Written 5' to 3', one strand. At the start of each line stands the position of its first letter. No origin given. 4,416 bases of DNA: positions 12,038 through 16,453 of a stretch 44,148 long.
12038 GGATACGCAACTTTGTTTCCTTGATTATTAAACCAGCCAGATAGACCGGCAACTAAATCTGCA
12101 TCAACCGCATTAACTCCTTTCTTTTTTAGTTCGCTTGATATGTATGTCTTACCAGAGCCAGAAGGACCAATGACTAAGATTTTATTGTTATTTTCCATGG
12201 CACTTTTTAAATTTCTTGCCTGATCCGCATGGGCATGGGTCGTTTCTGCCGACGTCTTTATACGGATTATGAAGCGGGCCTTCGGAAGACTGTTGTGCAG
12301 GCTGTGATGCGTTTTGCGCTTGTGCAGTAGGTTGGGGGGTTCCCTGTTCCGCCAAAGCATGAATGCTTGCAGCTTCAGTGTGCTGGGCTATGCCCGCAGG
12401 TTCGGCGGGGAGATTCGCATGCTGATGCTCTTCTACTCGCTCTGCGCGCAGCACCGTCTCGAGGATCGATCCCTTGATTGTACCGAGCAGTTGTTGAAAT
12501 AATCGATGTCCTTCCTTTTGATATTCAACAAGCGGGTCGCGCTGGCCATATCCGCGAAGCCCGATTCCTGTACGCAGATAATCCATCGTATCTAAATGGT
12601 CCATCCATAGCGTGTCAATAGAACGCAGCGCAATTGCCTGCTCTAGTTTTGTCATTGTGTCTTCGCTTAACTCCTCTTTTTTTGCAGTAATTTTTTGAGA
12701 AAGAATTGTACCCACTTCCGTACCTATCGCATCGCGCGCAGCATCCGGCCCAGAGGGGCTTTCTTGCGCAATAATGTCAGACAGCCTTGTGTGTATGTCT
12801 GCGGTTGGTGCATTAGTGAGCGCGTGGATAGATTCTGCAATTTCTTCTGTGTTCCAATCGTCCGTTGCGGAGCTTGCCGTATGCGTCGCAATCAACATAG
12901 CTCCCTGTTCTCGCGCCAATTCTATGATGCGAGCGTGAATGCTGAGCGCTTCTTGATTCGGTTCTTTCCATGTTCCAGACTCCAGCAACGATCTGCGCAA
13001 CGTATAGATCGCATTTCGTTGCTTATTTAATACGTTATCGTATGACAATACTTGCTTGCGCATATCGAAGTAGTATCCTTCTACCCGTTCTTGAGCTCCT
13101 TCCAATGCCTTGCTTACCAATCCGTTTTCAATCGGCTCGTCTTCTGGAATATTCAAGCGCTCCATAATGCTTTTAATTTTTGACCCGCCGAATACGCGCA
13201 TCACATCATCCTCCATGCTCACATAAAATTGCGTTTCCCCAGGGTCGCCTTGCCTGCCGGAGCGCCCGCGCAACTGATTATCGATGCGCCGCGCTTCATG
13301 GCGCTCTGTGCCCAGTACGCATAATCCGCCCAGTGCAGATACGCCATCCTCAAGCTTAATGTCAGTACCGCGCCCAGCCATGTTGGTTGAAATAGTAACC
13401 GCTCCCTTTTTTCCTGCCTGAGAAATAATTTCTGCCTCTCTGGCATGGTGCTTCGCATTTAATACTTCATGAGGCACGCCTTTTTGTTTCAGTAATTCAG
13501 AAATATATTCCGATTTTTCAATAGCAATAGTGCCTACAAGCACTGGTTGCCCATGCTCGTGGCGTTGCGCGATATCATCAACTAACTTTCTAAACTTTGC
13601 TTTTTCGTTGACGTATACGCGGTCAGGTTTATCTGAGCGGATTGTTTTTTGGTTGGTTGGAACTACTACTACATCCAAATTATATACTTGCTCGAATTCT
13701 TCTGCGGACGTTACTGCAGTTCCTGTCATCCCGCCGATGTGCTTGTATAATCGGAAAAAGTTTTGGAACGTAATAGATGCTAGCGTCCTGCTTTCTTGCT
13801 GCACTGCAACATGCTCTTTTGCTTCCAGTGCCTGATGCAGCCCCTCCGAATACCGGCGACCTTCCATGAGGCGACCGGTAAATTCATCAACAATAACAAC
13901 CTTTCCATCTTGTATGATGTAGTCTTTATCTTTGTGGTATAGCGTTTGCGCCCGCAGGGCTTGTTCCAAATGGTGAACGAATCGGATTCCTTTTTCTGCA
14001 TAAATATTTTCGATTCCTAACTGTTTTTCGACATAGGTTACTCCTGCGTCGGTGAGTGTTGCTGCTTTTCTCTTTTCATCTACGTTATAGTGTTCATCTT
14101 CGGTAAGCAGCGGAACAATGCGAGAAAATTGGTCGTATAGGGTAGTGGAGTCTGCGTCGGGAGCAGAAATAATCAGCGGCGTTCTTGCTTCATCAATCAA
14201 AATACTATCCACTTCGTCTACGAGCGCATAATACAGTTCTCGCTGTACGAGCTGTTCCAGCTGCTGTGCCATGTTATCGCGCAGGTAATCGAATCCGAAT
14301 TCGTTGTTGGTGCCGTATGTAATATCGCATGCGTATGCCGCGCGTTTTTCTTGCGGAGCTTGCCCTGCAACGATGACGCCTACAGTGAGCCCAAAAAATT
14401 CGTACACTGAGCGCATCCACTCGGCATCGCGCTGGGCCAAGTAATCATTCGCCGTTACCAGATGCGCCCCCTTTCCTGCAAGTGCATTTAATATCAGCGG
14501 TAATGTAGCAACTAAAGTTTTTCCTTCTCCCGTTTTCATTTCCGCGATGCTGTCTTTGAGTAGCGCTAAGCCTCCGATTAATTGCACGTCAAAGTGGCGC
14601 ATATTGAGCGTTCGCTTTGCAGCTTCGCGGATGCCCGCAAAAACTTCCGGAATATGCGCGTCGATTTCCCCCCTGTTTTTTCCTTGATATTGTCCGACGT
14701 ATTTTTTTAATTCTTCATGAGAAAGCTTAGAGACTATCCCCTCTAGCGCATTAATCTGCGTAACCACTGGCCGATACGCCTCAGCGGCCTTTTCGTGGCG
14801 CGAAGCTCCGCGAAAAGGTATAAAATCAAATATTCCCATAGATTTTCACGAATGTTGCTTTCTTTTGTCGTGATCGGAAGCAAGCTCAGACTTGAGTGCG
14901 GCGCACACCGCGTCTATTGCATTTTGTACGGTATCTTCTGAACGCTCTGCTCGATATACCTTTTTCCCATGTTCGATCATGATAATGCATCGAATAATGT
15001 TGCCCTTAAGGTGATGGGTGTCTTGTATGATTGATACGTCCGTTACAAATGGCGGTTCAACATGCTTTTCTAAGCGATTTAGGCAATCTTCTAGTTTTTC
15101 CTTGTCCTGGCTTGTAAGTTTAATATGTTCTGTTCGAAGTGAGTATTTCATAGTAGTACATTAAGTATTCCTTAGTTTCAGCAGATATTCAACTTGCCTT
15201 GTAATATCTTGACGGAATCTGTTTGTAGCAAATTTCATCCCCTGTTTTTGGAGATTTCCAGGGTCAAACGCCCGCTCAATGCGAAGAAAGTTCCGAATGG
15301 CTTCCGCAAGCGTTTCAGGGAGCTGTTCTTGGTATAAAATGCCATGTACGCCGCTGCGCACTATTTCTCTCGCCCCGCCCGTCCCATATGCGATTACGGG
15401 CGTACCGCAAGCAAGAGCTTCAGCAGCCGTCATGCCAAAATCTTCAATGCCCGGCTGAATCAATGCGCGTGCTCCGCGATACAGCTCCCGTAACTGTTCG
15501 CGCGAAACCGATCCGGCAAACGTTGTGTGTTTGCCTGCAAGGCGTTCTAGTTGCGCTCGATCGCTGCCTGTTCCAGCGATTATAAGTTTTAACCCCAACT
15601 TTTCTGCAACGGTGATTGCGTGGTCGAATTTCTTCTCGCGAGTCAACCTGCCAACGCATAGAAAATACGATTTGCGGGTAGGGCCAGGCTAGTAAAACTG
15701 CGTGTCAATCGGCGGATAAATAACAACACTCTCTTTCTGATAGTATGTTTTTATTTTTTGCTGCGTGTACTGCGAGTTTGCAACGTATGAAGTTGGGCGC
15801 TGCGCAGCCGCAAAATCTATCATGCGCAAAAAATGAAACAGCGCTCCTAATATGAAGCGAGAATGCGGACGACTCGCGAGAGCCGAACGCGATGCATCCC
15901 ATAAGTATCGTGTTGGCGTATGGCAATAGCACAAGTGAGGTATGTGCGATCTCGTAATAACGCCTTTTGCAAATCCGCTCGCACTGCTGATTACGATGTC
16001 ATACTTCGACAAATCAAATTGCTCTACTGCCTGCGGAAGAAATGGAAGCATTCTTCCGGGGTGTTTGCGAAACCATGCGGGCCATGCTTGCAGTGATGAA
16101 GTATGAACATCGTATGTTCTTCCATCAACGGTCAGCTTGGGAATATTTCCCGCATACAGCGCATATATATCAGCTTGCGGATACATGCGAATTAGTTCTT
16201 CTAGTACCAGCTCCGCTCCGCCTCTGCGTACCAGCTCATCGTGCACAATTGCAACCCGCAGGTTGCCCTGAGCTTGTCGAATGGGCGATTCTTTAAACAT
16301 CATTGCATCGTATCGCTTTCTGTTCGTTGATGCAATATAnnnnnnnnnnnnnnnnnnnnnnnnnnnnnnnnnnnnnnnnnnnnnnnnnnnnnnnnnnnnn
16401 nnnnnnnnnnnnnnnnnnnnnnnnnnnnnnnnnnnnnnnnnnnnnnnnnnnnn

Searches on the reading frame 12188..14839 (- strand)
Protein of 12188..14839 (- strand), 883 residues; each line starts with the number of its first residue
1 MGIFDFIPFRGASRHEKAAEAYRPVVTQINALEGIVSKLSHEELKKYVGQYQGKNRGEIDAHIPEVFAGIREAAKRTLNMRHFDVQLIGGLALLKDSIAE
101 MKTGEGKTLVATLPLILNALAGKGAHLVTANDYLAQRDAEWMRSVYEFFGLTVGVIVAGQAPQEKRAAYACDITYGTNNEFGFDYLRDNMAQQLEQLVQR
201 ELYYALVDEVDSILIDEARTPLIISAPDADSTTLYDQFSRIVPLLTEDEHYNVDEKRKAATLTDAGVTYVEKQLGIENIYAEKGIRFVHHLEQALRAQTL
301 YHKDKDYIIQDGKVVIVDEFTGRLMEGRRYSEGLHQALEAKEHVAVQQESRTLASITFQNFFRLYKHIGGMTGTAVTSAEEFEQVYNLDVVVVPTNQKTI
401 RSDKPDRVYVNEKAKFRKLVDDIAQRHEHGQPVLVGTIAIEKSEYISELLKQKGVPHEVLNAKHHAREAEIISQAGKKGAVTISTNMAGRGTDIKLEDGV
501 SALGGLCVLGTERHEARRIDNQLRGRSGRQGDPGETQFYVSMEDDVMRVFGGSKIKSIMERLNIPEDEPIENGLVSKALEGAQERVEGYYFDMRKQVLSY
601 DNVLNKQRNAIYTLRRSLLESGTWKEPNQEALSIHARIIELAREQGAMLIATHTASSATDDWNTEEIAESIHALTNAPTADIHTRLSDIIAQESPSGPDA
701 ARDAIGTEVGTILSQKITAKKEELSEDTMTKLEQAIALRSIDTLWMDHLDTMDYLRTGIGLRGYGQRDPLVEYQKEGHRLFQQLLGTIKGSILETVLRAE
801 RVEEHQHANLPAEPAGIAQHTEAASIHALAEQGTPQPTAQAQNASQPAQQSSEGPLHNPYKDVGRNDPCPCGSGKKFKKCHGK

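Call 70: search_protein_families(library=pfam, proteins=[window:12188-14839:-], max_evalue=0.001)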
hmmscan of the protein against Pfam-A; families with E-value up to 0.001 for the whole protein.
window:12188-14839:- (883 aa): 6 families
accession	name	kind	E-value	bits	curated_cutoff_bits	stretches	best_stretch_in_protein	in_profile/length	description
PF07517.20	SecA_DEAD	-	2.6e-118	395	24.6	1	13-383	7-290/290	SecA DEAD-like domain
PF21090.3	P-loop_SecA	-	7.1e-78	261.4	27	2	399-497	2-100/205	SecA P-loop domain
PF07516.18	SecA_SW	-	1.7e-53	182.1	26.7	1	569-799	1-199/200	SecA Wing and Scaffold domain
PF01043.26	SecA_PP_bind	-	3.7e-42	143.8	23.5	1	231-339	2-110/110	SecA preprotein cross-linking domain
PF02810.21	SEC-C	-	3.6e-10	39.9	20.4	1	865-883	1-19/19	SEC-C motif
PF00270.35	DEAD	-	4.9e-09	36.6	26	1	95-215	15-131/167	DEAD/DEAH box helicase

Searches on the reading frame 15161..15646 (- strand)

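Call 70: search_protein_families(library=pfam, proteins=[window:15161-15646:-], max_evalue=0.001)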
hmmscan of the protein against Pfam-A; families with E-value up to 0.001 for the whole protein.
window:15161-15646:- (161 aa): 4 families
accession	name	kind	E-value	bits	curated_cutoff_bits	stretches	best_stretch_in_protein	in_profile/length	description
PF00534.26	Glycos_transf_1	-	3.6e-27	95.4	26.4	1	2-124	25-159/172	Glycosyl transferases group 1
PF13692.12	Glyco_trans_1_4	-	1.4e-22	80.9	27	1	14-121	28-140/142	Glycosyl transferases group 1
PF13524.12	Glyco_trans_1_2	-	9.1e-07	29.4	25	1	14-122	10-113/144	Glycosyl transferase-like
PF20706.3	GT4-conflict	-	1.1e-06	28.3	26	1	30-102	249-326/385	Family 4 Glycosyltransferase in conflict systems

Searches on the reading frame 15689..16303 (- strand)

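Call 70: search_protein_families(library=pfam, proteins=[window:15689-16303:-], max_evalue=0.001)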
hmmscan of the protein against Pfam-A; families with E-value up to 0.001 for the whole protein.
window:15689-16303:- (204 aa): 1 family
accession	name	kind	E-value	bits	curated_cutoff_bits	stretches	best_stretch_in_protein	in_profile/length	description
PF13439.12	Glyco_transf_4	-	5.4e-15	56.3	28.5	1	28-202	2-169/170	Glycosyltransferase Family 4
